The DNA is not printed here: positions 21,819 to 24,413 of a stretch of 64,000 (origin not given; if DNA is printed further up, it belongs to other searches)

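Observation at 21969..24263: Secreted GMC oxidoreductase, an enzyme class uncommon in apicomplexans: possible horizontal acquisition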

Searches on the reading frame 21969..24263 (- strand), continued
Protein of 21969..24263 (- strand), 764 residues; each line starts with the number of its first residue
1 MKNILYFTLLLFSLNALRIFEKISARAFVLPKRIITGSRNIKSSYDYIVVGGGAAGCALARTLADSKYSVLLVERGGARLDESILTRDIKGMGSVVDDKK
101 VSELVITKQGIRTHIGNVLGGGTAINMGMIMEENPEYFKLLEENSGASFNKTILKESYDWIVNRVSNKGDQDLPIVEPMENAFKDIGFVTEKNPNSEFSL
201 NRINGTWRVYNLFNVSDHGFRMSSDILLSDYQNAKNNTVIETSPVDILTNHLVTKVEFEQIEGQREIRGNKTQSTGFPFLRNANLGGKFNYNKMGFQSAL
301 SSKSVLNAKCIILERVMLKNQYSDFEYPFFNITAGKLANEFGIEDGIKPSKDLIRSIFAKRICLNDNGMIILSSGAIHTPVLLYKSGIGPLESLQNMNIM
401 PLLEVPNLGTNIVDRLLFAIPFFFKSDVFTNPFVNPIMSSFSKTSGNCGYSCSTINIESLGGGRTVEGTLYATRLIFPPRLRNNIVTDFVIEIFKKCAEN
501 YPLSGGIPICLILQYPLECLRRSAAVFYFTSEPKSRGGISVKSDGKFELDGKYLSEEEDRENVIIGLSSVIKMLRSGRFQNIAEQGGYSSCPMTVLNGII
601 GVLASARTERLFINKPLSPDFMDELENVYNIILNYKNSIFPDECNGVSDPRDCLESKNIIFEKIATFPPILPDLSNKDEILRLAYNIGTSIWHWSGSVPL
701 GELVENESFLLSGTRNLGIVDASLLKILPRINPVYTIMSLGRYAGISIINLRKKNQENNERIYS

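Call 27: predict_structure(alignment_id=A2)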
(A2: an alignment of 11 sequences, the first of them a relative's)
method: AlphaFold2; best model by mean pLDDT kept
length: 764 residues; sequences in the alignment: 11
mean_pLDDT: 54.1   pTM: 0.55
mean pLDDT of the five models: 54.1, 52.0, 49.7, 46.9, 42.8
residues with pLDDT >= 90: 8; 70-90: 212; 50-70: 223; < 50: 321
segments of 3 or more residues with pLDDT < 50: 1-3, 14-39, 75-133, 167-221, 239-241, 263-304, 317-357, 374-378, 429-465, 611-616, 691-713, 723-732, 757-764
pLDDT, mean of each block of 10 residues (from residue 1): 52 44 27 30 81 68 87 53 33 28 29 26 28 52 58 75 52 32 36 33 27 34 60 54 67 58 37 26 27 26 55 51 24 24 29 43 80 52 61 74 61 61 67 29 27 29 49 64 69 67 62 82 63 60 66 72 72 71 80 90 76 52 83 88 74 77 83 87 71 31 25 54 46 60 78 56 33
secondary structure, 60 per line:
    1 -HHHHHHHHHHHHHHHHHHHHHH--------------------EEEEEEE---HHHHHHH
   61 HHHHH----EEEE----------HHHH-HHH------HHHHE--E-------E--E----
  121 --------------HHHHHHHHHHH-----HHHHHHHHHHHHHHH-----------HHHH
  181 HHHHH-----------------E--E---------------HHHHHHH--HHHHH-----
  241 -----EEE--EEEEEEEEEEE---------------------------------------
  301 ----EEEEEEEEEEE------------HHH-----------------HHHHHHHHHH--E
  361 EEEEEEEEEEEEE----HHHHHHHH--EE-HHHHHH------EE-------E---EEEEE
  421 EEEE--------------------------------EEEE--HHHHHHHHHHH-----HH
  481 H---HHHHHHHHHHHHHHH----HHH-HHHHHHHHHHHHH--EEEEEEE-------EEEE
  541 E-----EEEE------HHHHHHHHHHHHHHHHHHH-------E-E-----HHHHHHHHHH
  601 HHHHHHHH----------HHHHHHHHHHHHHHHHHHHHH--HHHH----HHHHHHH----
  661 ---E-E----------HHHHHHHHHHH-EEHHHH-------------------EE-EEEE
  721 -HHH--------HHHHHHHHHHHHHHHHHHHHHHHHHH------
elements in order (helices of 4 or more, strands of 3 or more residues): H2-23 E44-50 H54-65 E70-73 H84-87 H98-101 H135-145 H151-165 H177-185 H222-228 H231-235 E246-248 E251-261 E305-315 H348-357 E360-373 H378-385 H391-396 E416-424 E457-460 H463-473 H485-499 H508-520 E523-529 E537-541 E547-550 H557-575 H591-608 H619-639 H642-645 H650-656 H677-687 H691-694 E717-720 H733-758

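Call 30: search_protein_representatives(alignment_id=A2)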
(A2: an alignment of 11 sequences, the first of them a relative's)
Query: 11 sequences, 748 profile positions. Proteins with E-value up to 0.001 (for the whole library): 23856; up to 1e-10: 6864; up to 1e-30: 219. The best 150 are listed.
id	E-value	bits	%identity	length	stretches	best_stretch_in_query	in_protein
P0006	0.0e+00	1072.4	-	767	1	23-746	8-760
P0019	0.0e+00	1052.4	-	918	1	22-742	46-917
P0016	0.0e+00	1022.5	-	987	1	11-745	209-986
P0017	0.0e+00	1016.8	-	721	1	41-742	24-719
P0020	1.3e-269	912.9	-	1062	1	14-735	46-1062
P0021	1.2e-246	836.9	-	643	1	10-619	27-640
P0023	3.7e-245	832.1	-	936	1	1-746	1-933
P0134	5.0e-242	821.7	-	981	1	38-743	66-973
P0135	2.0e-206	704.0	-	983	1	55-744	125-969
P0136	4.2e-200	683.1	-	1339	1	39-740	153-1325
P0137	9.4e-189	645.6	-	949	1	46-744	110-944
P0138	6.0e-188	642.9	-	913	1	57-743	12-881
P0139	1.6e-187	641.5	-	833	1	44-740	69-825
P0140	4.8e-186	636.6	-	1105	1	53-741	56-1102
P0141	5.7e-177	606.6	-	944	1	46-737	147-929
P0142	9.6e-176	602.6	-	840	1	54-744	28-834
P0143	2.2e-170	584.8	-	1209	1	55-662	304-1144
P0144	1.6e-161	555.6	-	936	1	53-740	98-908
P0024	6.5e-154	530.4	-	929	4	112-540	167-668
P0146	1.4e-138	479.6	-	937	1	57-737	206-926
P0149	2.9e-128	445.6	-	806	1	51-742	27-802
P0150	3.2e-127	442.1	-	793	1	50-736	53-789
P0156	1.1e-101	357.6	-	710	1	55-742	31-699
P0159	1.7e-82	294.3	-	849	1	53-741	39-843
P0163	8.7e-73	262.1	-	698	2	55-587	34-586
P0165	2.1e-70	254.3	-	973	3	325-739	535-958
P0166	3.2e-69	250.4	-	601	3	57-287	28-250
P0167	9.8e-69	248.7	-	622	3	55-287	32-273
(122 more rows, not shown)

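Call 31: list_cluster_members(proteins=[P0134, P0135, P0136, P0137, P0138, P0139, P0140, P0141, P0142, P0143])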
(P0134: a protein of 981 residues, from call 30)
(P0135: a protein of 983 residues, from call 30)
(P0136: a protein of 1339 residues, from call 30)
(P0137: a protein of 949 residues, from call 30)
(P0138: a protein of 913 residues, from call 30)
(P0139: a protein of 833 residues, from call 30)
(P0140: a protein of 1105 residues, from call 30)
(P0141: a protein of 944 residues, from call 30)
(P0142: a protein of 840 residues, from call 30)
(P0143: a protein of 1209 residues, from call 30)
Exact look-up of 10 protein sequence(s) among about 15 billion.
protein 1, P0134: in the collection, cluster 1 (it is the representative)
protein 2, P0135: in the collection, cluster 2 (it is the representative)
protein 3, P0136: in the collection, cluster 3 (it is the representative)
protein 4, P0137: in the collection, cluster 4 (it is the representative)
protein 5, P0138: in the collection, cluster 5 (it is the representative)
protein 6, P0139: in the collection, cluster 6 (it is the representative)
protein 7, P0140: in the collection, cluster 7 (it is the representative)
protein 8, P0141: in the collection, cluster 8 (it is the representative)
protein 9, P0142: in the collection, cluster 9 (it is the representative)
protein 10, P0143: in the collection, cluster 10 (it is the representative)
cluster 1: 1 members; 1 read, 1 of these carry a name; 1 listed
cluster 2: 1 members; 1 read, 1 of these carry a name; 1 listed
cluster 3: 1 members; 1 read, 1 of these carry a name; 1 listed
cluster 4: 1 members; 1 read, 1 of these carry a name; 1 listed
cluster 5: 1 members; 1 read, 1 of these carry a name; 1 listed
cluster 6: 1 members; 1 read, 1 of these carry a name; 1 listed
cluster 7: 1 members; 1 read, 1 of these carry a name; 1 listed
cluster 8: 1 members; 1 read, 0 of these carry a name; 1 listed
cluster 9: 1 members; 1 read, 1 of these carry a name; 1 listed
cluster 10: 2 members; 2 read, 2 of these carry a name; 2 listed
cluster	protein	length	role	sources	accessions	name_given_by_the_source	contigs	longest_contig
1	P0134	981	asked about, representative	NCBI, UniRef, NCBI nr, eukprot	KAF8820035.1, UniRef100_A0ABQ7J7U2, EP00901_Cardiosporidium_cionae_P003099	hypothetical protein IE077_003657 [Cardiosporidium cionae] | Glucose-methanol-choline oxidoreductase N-terminal domain-containing protein n=1 ... | KAF8820035.1 hypothetical protein IE077_003657 [Cardiosporidium cionae]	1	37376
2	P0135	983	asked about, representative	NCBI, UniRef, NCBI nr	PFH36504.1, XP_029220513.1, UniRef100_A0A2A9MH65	GMC oxidoreductase [Besnoitia besnoiti] | GMC oxidoreductase n=1 Tax=Besnoitia besnoiti TaxID=94643 RepID=A0A2A9MH65_BESBE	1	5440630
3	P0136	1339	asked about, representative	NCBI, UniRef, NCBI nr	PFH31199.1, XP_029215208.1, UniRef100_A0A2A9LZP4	hypothetical protein BESB_030730 [Besnoitia besnoiti] | Glucose-methanol-choline oxidoreductase C-terminal domain-containing protein n=1 ...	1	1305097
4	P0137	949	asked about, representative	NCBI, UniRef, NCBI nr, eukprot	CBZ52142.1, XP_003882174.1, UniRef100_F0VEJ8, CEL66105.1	putative GMC oxidoreductase [Neospora caninum Liverpool] | GMC oxidoreductase, putative n=1 Tax=Neospora caninum (strain Liverpool) TaxID=572307 ... | XP_003882174.1 putative GMC oxidoreductase [Neospora caninum Liverpool]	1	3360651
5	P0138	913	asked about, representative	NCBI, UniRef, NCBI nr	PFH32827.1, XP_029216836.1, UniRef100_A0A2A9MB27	GMC oxidoreductase [Besnoitia besnoiti] | GMC oxidoreductase n=1 Tax=Besnoitia besnoiti TaxID=94643 RepID=A0A2A9MB27_BESBE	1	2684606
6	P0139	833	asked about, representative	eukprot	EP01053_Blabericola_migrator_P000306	 ...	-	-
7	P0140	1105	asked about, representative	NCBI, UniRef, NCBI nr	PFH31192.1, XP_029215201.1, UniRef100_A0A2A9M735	hypothetical protein BESB_030660 [Besnoitia besnoiti] | Glucose-methanol-choline oxidoreductase C-terminal domain-containing protein n=1 ...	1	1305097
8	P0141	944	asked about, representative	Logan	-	-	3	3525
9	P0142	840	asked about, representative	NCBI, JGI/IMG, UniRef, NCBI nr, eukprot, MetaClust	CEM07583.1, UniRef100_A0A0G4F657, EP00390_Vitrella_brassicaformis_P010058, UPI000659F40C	unnamed protein product [Vitrella brassicaformis CCMP3155] | Glucose-methanol-choline oxidoreductase N-terminal domain-containing protein n=2 ... | CEM07583.1 unnamed protein product [Vitrella brassicaformis CCMP3155]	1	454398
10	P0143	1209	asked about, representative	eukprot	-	GHVT01015389.1.p1 GENE.GHVT01015389.1~~GHVT01015389.1.p1 ORF type:complete len:1210 ...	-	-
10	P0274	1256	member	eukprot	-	GHVT01015391.1.p1 GENE.GHVT01015391.1~~GHVT01015391.1.p1 ORF type:complete len:1257 ...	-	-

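Call 32: list_cluster_members(proteins=[P0144, P0146, P0149, P0150, P0156, P0159, P0163, P0165, P0166, P0167])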
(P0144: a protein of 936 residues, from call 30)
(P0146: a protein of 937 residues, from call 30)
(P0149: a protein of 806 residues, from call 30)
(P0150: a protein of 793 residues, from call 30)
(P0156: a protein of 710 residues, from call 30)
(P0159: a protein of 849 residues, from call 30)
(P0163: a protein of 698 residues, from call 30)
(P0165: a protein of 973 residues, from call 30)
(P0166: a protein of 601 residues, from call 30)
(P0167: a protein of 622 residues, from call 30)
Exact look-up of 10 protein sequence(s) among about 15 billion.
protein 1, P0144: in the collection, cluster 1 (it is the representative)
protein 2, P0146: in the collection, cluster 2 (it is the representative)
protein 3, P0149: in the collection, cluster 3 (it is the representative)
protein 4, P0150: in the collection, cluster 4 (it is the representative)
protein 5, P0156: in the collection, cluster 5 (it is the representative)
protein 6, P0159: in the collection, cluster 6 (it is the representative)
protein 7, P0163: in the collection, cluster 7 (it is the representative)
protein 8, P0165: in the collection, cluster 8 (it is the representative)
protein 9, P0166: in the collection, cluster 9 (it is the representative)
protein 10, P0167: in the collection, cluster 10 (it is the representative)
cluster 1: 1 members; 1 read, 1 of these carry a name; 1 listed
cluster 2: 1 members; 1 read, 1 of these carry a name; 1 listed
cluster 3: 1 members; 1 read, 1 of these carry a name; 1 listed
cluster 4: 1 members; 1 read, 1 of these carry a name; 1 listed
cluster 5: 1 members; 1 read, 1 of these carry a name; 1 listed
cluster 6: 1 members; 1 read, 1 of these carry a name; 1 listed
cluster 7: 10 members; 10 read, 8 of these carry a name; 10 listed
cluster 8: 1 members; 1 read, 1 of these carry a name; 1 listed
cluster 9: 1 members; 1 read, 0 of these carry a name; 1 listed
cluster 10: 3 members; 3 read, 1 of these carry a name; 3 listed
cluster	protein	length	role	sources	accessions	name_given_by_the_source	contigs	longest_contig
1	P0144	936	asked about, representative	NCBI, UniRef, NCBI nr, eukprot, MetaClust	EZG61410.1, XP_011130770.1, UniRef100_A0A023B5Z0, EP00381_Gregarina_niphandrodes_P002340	putative GMC oxidoreductase [Gregarina niphandrodes] | GMC oxidoreductase n=1 Tax=Gregarina niphandrodes TaxID=110365 RepID=A0A023B5Z0_GRENI | XP_011130770.1 putative GMC oxidoreductase [Gregarina niphandrodes]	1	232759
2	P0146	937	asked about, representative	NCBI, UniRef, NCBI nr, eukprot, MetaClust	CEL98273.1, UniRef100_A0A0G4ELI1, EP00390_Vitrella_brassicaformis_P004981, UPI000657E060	unnamed protein product [Vitrella brassicaformis CCMP3155] | Glucose-methanol-choline oxidoreductase N-terminal domain-containing protein n=4 ... | CEL98273.1 unnamed protein product [Vitrella brassicaformis CCMP3155]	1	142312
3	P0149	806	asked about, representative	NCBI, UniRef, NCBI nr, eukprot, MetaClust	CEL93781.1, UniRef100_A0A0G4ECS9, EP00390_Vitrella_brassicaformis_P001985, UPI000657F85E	unnamed protein product [Vitrella brassicaformis CCMP3155] | Glucose-methanol-choline oxidoreductase N-terminal domain-containing protein n=3 ... | CEL93781.1 unnamed protein product [Vitrella brassicaformis CCMP3155]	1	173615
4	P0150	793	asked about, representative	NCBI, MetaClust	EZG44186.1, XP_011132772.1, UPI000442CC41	putative GMC oxidoreductase, partial [Gregarina niphandrodes] | status=active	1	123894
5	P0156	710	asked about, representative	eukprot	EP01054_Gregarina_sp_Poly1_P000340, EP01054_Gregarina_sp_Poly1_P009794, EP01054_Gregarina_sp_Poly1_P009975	 ...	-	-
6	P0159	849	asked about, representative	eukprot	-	GHVH01017099.1.p1 GENE.GHVH01017099.1~~GHVH01017099.1.p1 ORF type:complete len:850 ...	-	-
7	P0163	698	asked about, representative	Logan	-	-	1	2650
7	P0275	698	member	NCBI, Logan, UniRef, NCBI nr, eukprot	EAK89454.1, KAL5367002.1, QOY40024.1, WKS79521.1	secreted glucose methanol choline like oxidoreductase of the FAD dependent oxidoreductase ... | QOY40024.1 hypothetical protein CPATCC_004093 [Cryptosporidium parvum]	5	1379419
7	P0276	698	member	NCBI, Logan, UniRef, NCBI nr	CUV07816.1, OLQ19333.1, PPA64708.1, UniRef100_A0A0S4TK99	unnamed protein product [Cryptosporidium hominis] | Glucose-methanol-choline oxidoreductase N-terminal domain-containing protein n=2 ... | (R)-mandelonitrile lyase-like protein [Cryptosporidium hominis]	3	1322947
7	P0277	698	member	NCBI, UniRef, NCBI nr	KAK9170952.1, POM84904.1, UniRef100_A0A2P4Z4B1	GMC oxidoreductase family protein [Cryptosporidium meleagridis] | GMC oxidoreductase family protein n=1 Tax=Cryptosporidium meleagridis TaxID=93969 ...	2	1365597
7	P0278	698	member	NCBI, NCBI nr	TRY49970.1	Glucose-methanol-choline oxidoreductase [Cryptosporidium tyzzeri]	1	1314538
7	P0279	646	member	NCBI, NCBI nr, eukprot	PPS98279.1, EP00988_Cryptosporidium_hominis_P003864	Glucose-methanol-choline oxidoreductase [Cryptosporidium hominis] | PPS98279.1 Glucose-methanol-choline oxidoreductase [Cryptosporidium hominis]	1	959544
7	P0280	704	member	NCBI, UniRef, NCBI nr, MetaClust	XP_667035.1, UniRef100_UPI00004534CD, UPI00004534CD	(R)-mandelonitrile lyase ((r)-oxynitrilase) [Cryptosporidium hominis TU502] | (R)-mandelonitrile lyase ((r)-oxynitrilase) n=1 Tax=Cryptosporidium hominis (strain ... | status=active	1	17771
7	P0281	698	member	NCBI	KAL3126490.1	signal peptide-containing protein [Cryptosporidium hominis]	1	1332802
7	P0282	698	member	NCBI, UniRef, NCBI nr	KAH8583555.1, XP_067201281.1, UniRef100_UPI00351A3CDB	secreted glucose methanol choline like oxidoreductase of the FAD dependent oxidoreductase ...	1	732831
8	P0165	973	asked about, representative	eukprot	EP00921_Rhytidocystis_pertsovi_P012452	GHVQ01020258.1.p1 GENE.GHVQ01020258.1~~GHVQ01020258.1.p1 ORF type:complete len:974 ...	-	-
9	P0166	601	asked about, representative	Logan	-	-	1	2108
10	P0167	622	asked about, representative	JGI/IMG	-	-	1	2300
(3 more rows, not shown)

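Call 41: predict_structure(alignment_id=A3)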
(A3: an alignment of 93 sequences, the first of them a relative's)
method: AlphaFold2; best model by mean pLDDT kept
length: 764 residues; sequences in the alignment: 93
mean_pLDDT: 83.3   pTM: 0.85
mean pLDDT of the five models: 83.3, 82.8, 82.4, 82.0, 79.9
residues with pLDDT >= 90: 451; 70-90: 172; 50-70: 56; < 50: 85
segments of 3 or more residues with pLDDT < 50: 17-38, 265-301, 329-350
pLDDT, mean of each block of 10 residues (from residue 1): 61 53 36 46 96 98 97 94 93 90 92 94 91 89 95 96 94 93 90 85 89 94 96 94 94 94 50 35 31 40 80 79 59 35 38 65 95 97 98 96 95 94 92 87 63 85 85 84 88 88 75 91 93 93 93 95 95 95 91 93 84 66 92 90 82 81 88 94 92 95 96 97 94 93 98 83 53
secondary structure, 60 per line:
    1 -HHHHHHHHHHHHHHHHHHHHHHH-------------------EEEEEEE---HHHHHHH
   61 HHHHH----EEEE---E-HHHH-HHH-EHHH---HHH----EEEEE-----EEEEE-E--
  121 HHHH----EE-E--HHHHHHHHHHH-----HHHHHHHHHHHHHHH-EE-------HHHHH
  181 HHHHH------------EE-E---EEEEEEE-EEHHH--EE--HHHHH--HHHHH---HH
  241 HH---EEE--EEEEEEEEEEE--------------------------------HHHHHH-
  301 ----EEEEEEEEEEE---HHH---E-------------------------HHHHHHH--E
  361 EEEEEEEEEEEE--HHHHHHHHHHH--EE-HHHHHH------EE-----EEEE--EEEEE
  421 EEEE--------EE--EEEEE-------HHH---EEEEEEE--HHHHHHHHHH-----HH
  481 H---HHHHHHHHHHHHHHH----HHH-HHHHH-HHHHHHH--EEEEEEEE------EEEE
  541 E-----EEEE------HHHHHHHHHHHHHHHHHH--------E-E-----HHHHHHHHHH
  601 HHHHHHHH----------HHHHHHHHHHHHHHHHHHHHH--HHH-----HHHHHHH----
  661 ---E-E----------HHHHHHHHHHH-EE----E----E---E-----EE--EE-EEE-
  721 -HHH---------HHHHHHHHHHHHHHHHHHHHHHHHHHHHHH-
elements in order (helices of 4 or more, strands of 3 or more residues): H2-24 E44-50 H54-65 E70-73 H79-82 E102-106 E112-116 H121-124 H135-145 H151-165 H176-185 E205-211 H224-228 H231-235 H239-242 E246-248 E251-261 H294-299 E305-315 H351-357 E360-372 H375-385 H391-396 E410-413 E416-424 E437-441 E455-461 H464-473 H485-499 H508-512 H514-520 E523-530 E537-541 E547-550 H557-574 H591-608 H619-639 H650-656 H677-687 E717-719 H734-763
